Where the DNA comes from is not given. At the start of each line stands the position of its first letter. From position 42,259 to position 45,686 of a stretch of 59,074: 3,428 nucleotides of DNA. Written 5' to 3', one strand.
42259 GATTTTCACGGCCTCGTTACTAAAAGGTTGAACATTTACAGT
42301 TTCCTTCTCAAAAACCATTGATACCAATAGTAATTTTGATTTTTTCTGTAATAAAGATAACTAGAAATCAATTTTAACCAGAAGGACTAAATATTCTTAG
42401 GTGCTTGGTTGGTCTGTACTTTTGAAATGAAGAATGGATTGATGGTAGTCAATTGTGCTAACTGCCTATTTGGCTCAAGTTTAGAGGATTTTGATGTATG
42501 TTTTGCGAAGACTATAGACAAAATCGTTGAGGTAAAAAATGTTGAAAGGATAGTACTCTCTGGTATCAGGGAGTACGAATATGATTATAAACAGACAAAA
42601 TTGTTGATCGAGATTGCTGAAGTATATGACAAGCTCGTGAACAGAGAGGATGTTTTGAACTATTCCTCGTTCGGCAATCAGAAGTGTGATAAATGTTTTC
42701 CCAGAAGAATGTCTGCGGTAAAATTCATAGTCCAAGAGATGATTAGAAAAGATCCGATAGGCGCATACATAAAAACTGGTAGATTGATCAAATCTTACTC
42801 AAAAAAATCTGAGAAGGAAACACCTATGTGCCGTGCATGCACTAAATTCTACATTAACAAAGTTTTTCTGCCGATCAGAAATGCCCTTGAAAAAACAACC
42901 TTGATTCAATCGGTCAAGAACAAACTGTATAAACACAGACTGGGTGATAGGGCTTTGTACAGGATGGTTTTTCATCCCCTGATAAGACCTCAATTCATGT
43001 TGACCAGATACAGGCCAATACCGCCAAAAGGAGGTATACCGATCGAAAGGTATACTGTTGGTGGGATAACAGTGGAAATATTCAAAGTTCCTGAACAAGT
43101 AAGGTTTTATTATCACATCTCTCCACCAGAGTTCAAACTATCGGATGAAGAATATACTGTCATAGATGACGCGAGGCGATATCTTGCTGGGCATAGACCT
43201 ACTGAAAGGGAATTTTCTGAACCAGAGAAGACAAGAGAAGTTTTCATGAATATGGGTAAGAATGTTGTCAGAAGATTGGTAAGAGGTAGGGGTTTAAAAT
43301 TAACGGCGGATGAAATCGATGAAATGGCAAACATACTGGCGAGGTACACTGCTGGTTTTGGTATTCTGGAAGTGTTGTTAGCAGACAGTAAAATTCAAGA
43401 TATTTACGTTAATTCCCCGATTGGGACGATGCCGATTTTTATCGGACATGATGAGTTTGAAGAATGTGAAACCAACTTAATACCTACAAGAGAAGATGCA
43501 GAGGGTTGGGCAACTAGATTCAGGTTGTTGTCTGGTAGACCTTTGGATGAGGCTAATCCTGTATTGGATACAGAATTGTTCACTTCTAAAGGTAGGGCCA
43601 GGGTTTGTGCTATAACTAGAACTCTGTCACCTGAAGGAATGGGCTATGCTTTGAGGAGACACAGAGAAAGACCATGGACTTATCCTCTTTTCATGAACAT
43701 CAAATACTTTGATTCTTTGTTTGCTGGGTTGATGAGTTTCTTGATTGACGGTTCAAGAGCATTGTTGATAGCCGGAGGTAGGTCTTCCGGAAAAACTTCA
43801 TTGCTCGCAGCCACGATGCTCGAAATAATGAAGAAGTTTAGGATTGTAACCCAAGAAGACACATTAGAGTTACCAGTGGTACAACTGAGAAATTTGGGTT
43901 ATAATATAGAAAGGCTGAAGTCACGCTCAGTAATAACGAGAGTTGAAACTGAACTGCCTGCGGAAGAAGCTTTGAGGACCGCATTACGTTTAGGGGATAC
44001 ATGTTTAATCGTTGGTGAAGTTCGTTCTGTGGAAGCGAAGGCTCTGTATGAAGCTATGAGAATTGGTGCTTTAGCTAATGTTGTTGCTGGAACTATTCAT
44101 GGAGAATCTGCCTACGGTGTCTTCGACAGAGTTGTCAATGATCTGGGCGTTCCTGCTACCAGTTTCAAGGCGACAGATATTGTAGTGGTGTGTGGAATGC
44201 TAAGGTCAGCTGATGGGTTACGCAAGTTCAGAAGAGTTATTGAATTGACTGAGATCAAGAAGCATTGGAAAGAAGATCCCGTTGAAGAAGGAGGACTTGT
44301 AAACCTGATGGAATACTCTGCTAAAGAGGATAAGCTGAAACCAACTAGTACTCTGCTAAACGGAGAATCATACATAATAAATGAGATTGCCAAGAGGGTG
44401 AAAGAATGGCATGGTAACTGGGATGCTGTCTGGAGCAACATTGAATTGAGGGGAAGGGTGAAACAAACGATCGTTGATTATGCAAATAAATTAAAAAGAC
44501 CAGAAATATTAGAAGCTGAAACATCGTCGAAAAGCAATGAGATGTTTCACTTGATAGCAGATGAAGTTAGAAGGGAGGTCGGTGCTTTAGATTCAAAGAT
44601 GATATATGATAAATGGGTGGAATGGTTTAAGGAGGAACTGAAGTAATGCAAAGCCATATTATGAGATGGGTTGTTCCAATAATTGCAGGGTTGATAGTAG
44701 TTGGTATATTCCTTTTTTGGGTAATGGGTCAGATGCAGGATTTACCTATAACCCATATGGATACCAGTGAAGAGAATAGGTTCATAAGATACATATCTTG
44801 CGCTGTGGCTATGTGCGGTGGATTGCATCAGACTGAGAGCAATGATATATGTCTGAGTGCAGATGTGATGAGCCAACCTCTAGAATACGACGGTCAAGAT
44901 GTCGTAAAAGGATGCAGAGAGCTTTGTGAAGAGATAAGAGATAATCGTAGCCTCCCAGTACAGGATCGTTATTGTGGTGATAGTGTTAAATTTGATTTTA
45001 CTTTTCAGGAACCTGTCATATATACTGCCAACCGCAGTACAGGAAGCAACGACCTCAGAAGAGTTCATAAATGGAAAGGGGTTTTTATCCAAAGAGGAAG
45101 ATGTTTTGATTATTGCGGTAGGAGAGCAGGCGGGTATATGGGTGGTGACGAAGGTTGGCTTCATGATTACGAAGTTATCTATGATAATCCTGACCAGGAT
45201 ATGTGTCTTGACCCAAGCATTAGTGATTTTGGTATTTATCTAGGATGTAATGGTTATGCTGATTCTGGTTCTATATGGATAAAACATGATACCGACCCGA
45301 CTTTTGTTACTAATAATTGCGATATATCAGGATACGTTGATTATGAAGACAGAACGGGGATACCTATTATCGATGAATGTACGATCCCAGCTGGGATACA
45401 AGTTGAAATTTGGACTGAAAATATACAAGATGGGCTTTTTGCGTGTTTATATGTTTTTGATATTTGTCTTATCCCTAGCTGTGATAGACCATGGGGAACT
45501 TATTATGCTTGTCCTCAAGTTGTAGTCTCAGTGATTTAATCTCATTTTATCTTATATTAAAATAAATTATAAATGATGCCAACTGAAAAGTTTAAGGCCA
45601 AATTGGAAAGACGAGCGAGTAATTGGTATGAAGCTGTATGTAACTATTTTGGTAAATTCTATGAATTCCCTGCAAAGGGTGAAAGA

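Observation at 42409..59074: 18-gene type IV pilus-like super-locus dominated by unusual N-terminally anchored, cysteine-rich cargo proteins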

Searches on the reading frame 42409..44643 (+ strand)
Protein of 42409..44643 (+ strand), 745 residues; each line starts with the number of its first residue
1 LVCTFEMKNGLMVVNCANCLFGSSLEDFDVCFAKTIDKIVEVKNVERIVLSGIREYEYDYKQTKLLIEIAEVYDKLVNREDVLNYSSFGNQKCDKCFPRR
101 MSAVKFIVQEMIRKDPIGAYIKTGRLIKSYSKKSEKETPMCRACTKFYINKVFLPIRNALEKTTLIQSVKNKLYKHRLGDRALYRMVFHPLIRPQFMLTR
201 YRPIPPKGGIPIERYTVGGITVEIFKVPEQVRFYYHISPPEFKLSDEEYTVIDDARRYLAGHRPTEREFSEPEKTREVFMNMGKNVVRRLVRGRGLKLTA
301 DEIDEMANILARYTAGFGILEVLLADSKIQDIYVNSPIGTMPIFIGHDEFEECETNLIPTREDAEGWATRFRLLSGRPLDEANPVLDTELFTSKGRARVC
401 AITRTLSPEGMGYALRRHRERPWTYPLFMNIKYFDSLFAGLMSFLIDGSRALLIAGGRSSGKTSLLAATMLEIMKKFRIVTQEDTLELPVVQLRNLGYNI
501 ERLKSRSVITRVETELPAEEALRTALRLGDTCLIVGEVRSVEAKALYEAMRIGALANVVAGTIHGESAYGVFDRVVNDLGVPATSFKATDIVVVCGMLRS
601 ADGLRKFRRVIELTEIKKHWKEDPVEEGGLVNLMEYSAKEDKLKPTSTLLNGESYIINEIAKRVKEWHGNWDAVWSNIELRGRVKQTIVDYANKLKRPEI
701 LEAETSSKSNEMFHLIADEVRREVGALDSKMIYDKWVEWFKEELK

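Call 6: search_protein_families(library=pfam, max_evalue=0.1, proteins=[window:42409-44643:+])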
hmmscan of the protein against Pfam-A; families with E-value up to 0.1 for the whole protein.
window:42409-44643:+ (745 aa): 2 families
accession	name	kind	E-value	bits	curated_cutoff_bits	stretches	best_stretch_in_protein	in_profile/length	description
PF00437.27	T2SSE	-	4.4e-14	52.4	24.9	1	430-594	123-273/370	Type II/IV secretion system protein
PF13191.12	AAA_16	-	0.004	18.1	32.6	1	448-551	22-121/167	AAA ATPase domain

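Call 8: find_homologous_proteins(query=window:42409-44643:+)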
Query window:42409-44643:+ (745 aa): 5458 proteins with E <= 0.001 among 8000 candidates; the best 120 are listed.
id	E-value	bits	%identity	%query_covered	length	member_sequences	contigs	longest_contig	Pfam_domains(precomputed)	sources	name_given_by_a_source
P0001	0.0e+0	1693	100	100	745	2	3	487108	PF00437.27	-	-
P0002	0.0e+0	1529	90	99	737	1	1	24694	PF00437.27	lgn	-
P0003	0.0e+0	1506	86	100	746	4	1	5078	PF00437.27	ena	-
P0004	0.0e+0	1502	86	100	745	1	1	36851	PF00437.27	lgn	-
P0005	0.0e+0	1498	87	99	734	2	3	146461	PF00437.27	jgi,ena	-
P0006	0.0e+0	1491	86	100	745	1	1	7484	PF00437.27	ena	-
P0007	0.0e+0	1484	85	100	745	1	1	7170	PF00437.27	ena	-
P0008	0.0e+0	1483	84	100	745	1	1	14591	PF00437.27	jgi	-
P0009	0.0e+0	1481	85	100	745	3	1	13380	PF00437.27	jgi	jgi:flagellar protein FlaI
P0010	0.0e+0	1480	85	100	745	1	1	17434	PF00437.27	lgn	-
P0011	0.0e+0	1473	86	99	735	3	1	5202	PF00437.27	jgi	-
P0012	0.0e+0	1452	83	100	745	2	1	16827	PF00437.27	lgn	-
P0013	0.0e+0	1451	86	97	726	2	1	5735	PF00437.27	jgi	-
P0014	0.0e+0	1450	86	97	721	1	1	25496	PF00437.27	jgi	jgi:type IV secretory pathway ATPase VirB11/archaellum biosynthesis ATPase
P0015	0.0e+0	1440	82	100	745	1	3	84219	PF00437.27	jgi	jgi:type IV secretory pathway ATPase VirB11/archaellum biosynthesis ATPase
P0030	0.0e+0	1264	72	99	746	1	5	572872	PF00437.27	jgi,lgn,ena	jgi:type IV secretory pathway ATPase VirB11/archaellum biosynthesis ATPase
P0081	0.0e+0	1114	64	100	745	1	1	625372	PF00437.27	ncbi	-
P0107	0.0e+0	1095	64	100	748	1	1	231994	PF00437.27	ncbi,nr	ncbi:hypothetical protein A3K63_01335 [Candidatus Micrarchaeota archaeon RBG_16_49_10]|nr:MAG: hypot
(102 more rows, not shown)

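Call 9: search_protein_families(library=ncbifam, max_evalue=0.01, proteins=[window:42409-44643:+])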
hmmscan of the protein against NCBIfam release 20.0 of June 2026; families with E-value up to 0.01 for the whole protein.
window:42409-44643:+ (745 aa): 13 families
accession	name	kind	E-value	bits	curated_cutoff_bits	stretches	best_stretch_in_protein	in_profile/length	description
NF058587.1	archaellum_moto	equivalog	4.9e-34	117.9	550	1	220-690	40-501/527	archaellum flagellar ATPase motor FlaI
TIGR03819.1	heli_sec_ATPase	hypoth_equivalog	2e-32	112.8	373.15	1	288-576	22-298/340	TadA family conjugal transfer-associated ATPase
TIGR02788.1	VirB11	equivalog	1e-12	47.7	249.95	1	443-577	138-264/308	P-type DNA transfer ATPase VirB11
TIGR02782.1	TrbB_P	equivalog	3.5e-12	46.2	304.55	1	410-616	97-296/303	P-type conjugative transfer ATPase TrbB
NF053672.1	bindosome_BasE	exception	1.5e-10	40.5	1000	1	316-612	137-426/512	bindosome assembly system ATPase subunit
NF010475.0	PRK13900.1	equivalog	1.8e-09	37.2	389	1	447-607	158-319/333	type IV secretion system ATPase VirB11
NF041000.1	ATPase_ComGA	equivalog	1.7e-08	33.8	300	1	447-594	126-260/267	competence type IV pilus ATPase ComGA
NF010469.0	PRK13894.1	subfamily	2.7e-07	30.3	508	1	443-575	143-264/320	conjugal transfer ATPase TrbB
NF010425.0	PRK13851.1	equivalog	4.2e-07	29.2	461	1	443-620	156-325/344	type IV secretion system protein VirB11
NF010407.0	PRK13833.1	subfamily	7.3e-07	28.9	499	1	445-616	140-300/323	conjugal transfer protein TrbB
TIGR01420.1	pilT_fam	subfamily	2.3e-06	27.1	319.1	1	452-577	125-241/343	PilT/PilU family type 4a pilus ATPase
TIGR02538.1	type_IV_pilB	equivalog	0.00037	19.3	675.65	1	452-588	319-441/564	type IV-A pilus assembly ATPase PilB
NF007755.0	PRK10436.1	equivalog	0.0024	16.6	617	1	451-584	221-340/465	type II secretion system protein GspE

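Call 17: find_encoding_contigs(protein=P0030, flank=10000, max_places=1)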
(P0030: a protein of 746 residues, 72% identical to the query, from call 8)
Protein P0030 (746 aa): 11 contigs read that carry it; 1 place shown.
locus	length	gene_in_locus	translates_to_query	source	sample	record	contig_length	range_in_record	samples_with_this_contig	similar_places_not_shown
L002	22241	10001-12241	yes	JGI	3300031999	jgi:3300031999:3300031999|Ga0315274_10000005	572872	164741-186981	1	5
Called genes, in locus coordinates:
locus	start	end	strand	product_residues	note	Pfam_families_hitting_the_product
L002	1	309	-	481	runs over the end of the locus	PF02629:CoA_binding, PF13380:CoA_binding_2, PF13607:Succ_CoA_lig, PF19045:Ligase_CoA_2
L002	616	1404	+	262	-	PF05362:Lon_C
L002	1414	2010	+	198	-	PF02163:Peptidase_M50 (faint)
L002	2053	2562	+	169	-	PF09335:VTT_dom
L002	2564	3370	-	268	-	PF25133:TYW2_N_2, PF02475:TRM5-TYW2_MTfase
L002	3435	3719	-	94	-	-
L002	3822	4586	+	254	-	PF00590:TP_methylase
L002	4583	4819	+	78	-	PF04010:DUF357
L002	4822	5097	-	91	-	PF03763:Remorin_C (weak)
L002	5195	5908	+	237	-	-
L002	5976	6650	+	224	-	-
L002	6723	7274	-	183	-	-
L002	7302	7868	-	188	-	-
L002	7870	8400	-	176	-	-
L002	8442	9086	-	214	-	-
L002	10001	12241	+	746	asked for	PF00437:T2SSE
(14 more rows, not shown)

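Call 18: find_encoding_contigs(protein=P0081, flank=10000, max_places=1)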
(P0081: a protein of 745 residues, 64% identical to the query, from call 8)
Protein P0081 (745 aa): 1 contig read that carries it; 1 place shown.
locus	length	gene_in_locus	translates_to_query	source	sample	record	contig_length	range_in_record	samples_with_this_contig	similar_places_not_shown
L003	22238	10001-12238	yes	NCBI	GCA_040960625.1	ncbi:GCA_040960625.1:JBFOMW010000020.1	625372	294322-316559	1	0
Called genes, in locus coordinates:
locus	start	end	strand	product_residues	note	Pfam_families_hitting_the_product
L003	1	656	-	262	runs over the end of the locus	PF25133:TYW2_N_2, PF02475:TRM5-TYW2_MTfase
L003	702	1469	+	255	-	PF00590:TP_methylase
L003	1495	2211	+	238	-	-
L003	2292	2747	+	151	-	-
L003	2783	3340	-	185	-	-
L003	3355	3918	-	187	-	-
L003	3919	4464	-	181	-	-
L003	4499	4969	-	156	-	-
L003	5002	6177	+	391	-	-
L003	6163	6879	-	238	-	-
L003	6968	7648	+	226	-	-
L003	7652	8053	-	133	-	-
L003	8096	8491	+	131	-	-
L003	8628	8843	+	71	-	-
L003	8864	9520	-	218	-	-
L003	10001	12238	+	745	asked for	PF00437:T2SSE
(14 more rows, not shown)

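Call 19: find_encoding_contigs(protein=P0107, flank=10000, max_places=1)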
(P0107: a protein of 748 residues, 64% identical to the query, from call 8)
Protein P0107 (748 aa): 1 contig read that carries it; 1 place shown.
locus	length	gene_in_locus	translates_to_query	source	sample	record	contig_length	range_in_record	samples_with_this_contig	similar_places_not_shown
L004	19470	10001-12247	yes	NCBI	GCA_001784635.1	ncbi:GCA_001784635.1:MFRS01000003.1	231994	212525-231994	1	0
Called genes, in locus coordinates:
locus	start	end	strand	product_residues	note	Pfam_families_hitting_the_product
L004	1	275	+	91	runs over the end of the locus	-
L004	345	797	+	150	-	PF11969:DcpS_C (weak), PF01230:HIT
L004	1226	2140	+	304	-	PF00152:tRNA-synt_2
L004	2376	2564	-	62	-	-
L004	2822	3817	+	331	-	PF01594:AI-2E_transport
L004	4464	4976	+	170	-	PF09335:VTT_dom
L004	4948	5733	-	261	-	PF25133:TYW2_N_2 (weak), PF02475:TRM5-TYW2_MTfase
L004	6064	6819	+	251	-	PF00590:TP_methylase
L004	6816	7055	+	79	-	PF04010:DUF357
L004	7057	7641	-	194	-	-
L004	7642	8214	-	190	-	-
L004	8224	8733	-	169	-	-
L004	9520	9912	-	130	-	-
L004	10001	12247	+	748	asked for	PF00437:T2SSE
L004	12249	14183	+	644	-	-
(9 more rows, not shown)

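Call 29: search_solved_structures(query=window:42409-44643:+, max_evalue=0.001, show_alignments=1)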
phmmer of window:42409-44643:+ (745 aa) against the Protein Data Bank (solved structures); distinct sequences matched with E-value up to 0.001: 13.
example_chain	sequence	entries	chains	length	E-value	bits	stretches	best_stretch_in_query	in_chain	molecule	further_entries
2oap_1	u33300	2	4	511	2.2e-25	92.4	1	286-643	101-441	Type II secretion system protein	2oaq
8rkd_E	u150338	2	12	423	9.2e-16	60.7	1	284-613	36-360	Pilus assembly ATPase CpaF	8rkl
8rjf_A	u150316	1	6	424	9.3e-16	60.6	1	284-613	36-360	Pilus assembly ATPase CpaF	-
9e24_A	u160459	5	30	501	1.6e-15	59.9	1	284-613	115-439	CpaF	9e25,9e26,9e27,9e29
4ii7_A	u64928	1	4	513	1.7e-13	53.2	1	316-689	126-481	FlaI ATPase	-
4ihq_A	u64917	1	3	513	1.1e-12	50.4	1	316-689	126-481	FlaI ATPase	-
6bge_A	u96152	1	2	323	1.7e-05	26.7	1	382-577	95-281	VirB11-like protein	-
1g6o_A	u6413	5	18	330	1.8e-05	26.7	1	382-577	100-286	CAG-ALPHA | virB11 homolog | Cag-alfa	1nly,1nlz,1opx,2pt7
3jvu_A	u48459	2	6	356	2.6e-05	26.1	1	448-578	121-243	Twitching mobility protein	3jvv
2eyu_A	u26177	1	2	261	0.00024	22.9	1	452-577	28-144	twitching motility protein PilT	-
2gsz_A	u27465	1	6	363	0.00044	22.1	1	451-577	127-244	twitching motility protein PilT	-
2ewv_A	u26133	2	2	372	0.00046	22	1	451-577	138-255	twitching motility protein PilT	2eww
2gza_A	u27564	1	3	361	0.00096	20.9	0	446-550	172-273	Type IV secretion system protein VirB11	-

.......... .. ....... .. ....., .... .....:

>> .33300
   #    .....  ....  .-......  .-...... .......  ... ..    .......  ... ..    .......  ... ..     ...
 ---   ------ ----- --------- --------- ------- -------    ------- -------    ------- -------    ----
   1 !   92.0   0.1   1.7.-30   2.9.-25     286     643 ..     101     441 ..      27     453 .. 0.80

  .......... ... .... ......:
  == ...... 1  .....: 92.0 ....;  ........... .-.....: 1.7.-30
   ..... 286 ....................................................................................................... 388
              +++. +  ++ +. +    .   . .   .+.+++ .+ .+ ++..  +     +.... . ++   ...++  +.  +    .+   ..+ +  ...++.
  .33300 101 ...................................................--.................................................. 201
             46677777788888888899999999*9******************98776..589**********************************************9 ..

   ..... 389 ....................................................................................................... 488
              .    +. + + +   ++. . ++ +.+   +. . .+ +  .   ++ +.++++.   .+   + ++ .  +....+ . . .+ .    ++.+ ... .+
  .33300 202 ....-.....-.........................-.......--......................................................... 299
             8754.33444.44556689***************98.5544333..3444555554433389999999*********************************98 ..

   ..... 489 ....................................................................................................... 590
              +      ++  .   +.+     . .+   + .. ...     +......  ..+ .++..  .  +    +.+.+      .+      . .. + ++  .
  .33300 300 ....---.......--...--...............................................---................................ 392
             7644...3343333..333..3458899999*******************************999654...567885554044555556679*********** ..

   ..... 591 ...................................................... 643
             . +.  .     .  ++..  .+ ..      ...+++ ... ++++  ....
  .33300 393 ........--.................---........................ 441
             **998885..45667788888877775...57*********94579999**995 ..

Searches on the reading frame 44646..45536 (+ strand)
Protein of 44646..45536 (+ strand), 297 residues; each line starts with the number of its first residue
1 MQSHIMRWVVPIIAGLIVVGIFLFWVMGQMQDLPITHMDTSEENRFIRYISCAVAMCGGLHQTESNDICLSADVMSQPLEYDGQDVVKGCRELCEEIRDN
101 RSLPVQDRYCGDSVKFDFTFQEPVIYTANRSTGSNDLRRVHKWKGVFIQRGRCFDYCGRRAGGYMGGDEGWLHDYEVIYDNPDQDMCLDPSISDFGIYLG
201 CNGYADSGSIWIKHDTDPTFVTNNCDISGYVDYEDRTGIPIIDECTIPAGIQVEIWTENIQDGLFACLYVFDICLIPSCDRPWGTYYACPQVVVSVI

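Call 6: search_protein_families(library=pfam, max_evalue=0.1, proteins=[window:44646-45536:+])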
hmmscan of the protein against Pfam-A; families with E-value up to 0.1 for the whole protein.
window:44646-45536:+ (297 aa): 0 families

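Call 36: search_protein_families(library=ncbifam, max_evalue=1, proteins=[window:44646-45536:+])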
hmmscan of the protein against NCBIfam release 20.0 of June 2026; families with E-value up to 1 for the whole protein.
window:44646-45536:+ (297 aa): 1 family
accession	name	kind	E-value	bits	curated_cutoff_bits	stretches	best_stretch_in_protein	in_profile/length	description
NF046066.1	BioflmMtrxTasA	equivalog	0.13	11.7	450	1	76-121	189-232/264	biofilm matrix protein TasA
